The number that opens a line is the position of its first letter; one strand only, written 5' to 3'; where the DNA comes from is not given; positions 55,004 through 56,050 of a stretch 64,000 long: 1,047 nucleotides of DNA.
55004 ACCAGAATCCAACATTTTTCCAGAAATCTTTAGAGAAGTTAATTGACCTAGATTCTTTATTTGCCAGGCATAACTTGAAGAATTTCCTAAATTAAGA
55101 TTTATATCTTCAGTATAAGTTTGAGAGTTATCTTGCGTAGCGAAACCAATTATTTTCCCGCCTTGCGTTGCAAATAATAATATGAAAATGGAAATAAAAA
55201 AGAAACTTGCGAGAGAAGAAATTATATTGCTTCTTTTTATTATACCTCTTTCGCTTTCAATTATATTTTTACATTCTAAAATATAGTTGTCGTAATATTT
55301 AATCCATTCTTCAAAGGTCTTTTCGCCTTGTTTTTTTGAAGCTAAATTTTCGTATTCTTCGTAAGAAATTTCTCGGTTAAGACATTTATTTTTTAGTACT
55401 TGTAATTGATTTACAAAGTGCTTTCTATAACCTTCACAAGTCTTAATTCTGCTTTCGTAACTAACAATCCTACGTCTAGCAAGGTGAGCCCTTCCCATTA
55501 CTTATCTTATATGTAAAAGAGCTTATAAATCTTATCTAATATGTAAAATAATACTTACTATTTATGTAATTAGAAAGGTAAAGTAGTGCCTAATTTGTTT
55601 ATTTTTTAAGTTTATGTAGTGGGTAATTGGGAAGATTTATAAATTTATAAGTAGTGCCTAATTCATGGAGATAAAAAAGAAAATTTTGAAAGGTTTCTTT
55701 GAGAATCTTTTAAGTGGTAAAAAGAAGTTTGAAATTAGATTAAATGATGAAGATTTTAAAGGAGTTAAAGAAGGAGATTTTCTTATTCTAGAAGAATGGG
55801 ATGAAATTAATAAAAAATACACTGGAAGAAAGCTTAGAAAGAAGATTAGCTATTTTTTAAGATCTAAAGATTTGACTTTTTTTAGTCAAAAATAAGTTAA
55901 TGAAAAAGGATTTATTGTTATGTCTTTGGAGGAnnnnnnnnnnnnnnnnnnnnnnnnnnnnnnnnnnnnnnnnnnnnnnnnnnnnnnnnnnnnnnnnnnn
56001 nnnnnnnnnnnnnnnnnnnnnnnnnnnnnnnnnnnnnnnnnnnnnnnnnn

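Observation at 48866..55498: Giant LamG-lectin surface protein with an in-frame tail carrying two sigma70-r4/LuxR-like HTH motifs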

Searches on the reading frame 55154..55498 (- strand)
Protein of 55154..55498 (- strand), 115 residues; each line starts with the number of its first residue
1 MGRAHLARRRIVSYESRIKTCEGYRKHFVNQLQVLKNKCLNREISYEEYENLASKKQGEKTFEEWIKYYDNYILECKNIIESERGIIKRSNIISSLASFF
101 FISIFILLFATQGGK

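Call 58: search_solved_structures(query=A2, max_evalue=5)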
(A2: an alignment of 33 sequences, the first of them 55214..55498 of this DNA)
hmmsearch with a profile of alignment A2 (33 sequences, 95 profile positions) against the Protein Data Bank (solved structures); distinct sequences matched with E-value up to 5: 25.
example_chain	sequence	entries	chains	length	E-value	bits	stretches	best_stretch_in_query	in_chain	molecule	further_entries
3qqc_A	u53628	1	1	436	0.091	16.1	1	2-42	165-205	DNA-directed RNA polymerase subunit b, DNA-directed RNA polymerase subunit a', DNA-directe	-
1dh3_A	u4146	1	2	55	0.1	15.9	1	5-42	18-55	TRANSCRIPTION FACTOR CREB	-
9s9i_A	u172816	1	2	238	0.42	14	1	7-52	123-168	Cell division protein CdvA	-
2c0k_A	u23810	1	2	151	0.48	13.8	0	26-53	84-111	HEMOGLOBIN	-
9s9g_A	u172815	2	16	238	0.49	13.7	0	7-52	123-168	Cell division protein CdvA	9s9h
5zk1_A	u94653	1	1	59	0.64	13.4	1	5-42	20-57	Cyclic AMP-responsive element-binding protein 1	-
4c7n_B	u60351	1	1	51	0.95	12.8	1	4-39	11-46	SYNTHETIC ALPHA-HELIX, IM10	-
9y6s_6n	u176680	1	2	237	0.95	12.8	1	1-58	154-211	Dynein arm light chain, putative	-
8tcb_C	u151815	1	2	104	0.96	12.8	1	3-62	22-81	M protein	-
1t7l_A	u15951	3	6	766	0.97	12.8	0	33-57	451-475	5-methyltetrahydropteroyltriglutamate--homocysteine methyltransferase | 5-methyltetrahydropteroyltriglutamate-homocysteine methyltransferase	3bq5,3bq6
1xdj_A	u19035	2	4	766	0.97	12.8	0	33-57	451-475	5-methyltetrahydropteroyltriglutamate--homocysteine methyltransferase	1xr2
1xpg_A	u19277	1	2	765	1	12.7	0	33-57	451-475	5-methyltetrahydropteroyltriglutamate--homocysteine methyltransferase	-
7wpi_A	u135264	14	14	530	1.1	12.7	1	14-58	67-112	Methionine--tRNA ligase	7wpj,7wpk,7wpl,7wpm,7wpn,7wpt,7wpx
4qrd_A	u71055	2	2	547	1.1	12.6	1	14-58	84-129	Methionyl-tRNA synthetase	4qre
8w6e_A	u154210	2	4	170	1.3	12.4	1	6-83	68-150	HBC599 in complex with wFAP1.1 | wFAP1.1 structure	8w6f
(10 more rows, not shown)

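Call 60: search_protein_families(library=pfam, proteins=[window:55226-55498:-], max_evalue=0.1)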
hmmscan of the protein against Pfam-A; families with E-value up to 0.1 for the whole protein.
window:55226-55498:- (91 aa): 2 families
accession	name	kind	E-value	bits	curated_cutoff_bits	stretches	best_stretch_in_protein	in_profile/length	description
PF17078.10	SHE3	-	0.029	14.5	30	1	12-86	115-191/228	SWI5-dependent HO expression protein 3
PF01025.24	GrpE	-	0.076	13.1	25.8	1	8-74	10-76/165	GrpE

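Call 62: search_protein_families(library=ncbifam, proteins=[window:55226-55498:-], max_evalue=0.1)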
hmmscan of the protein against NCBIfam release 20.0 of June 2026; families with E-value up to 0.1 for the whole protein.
window:55226-55498:- (91 aa): 0 families

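Call 74: find_homologous_proteins(query=window:55154-55498:-, max_evalue=0.001)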
Query window:55154-55498:- (115 aa): 1 proteins with E <= 0.001 among 4 candidates.
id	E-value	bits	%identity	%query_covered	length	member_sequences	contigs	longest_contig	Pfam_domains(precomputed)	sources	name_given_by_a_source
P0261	6.8e-50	186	77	100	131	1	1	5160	-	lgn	-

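Call 75: find_homologous_proteins(query=A2, max_evalue=0.001)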
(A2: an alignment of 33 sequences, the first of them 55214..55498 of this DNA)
Query A2 (33 sequences) (95 aa, profile of the alignment): 2 proteins with E <= 0.001 among 741 candidates.
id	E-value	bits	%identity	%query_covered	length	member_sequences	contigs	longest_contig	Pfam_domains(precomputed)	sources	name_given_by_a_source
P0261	4.5e-24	102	75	100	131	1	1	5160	-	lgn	-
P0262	5.5e-23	99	32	97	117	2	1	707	-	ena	-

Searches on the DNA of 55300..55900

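Call 87: search_rna_families(source=window, start=55300, end=55900, threshold=evalue, max_evalue=1)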
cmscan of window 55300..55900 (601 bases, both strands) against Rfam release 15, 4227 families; matches with E-value up to 1: 0.
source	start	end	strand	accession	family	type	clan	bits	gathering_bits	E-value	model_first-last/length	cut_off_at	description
